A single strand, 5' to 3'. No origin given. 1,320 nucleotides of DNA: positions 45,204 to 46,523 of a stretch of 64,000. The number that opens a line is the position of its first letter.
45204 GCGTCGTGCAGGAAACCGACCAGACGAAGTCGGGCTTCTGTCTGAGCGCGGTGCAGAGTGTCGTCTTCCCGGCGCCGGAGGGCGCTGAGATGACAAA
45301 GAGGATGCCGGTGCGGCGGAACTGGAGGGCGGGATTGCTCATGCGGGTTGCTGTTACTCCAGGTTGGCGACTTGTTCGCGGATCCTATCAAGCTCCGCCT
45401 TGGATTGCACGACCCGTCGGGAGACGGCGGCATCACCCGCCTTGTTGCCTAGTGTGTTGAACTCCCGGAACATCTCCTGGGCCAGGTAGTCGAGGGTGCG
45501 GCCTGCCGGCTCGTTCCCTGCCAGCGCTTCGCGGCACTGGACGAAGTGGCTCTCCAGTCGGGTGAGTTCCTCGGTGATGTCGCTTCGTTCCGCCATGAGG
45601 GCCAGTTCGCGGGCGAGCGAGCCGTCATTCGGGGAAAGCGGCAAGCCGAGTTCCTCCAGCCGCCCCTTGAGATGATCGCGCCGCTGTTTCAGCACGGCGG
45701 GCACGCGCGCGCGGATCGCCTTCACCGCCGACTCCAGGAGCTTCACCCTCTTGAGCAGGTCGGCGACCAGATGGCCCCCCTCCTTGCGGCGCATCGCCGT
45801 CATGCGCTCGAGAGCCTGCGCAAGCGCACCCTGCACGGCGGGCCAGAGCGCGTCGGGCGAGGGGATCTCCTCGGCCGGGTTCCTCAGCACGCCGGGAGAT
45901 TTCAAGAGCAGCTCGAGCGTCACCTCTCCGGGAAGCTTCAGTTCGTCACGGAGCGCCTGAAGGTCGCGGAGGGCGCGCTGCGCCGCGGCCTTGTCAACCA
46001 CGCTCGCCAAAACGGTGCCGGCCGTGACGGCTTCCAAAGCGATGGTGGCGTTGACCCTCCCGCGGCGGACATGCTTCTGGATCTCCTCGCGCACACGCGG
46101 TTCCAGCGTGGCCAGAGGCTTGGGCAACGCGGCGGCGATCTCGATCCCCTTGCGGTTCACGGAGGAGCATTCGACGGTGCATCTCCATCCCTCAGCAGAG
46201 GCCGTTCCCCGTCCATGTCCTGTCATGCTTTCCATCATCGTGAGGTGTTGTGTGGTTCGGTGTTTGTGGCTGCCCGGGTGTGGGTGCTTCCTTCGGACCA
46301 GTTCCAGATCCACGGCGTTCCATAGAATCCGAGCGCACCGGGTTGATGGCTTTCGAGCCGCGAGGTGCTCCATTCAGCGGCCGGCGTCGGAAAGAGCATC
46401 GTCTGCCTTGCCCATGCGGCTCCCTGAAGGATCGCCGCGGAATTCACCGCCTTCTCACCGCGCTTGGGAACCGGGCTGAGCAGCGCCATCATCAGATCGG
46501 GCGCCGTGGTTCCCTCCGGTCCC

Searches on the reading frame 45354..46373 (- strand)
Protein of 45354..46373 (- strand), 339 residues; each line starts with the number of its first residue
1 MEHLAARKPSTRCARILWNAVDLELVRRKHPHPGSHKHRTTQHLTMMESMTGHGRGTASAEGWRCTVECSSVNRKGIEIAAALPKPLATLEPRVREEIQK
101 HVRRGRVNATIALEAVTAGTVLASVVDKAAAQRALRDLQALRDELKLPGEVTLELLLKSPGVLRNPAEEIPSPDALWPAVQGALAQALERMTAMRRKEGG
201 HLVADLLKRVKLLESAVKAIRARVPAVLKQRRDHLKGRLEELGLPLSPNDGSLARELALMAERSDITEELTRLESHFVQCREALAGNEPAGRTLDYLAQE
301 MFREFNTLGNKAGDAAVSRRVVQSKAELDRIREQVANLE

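Call 64: search_protein_families(library=pfam, proteins=[window:45354-46373:-], max_evalue=0.01)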
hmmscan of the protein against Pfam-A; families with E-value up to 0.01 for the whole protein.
window:45354-46373:- (339 aa): 3 families
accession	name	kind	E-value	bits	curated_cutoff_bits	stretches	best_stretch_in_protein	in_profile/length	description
PF03755.18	YicC-like_N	-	5.1e-36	124.8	25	1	47-202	1-154/156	Endoribonuclease YicC-like, N-terminal region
PF08340.16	YicC-like_C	-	9e-36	123.1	27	1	220-339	1-120/120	Endoribonuclease YicC-like, C-terminal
PF19911.4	DUF6384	-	0.00081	19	25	1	70-147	121-196/308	Family of unknown function (DUF6384)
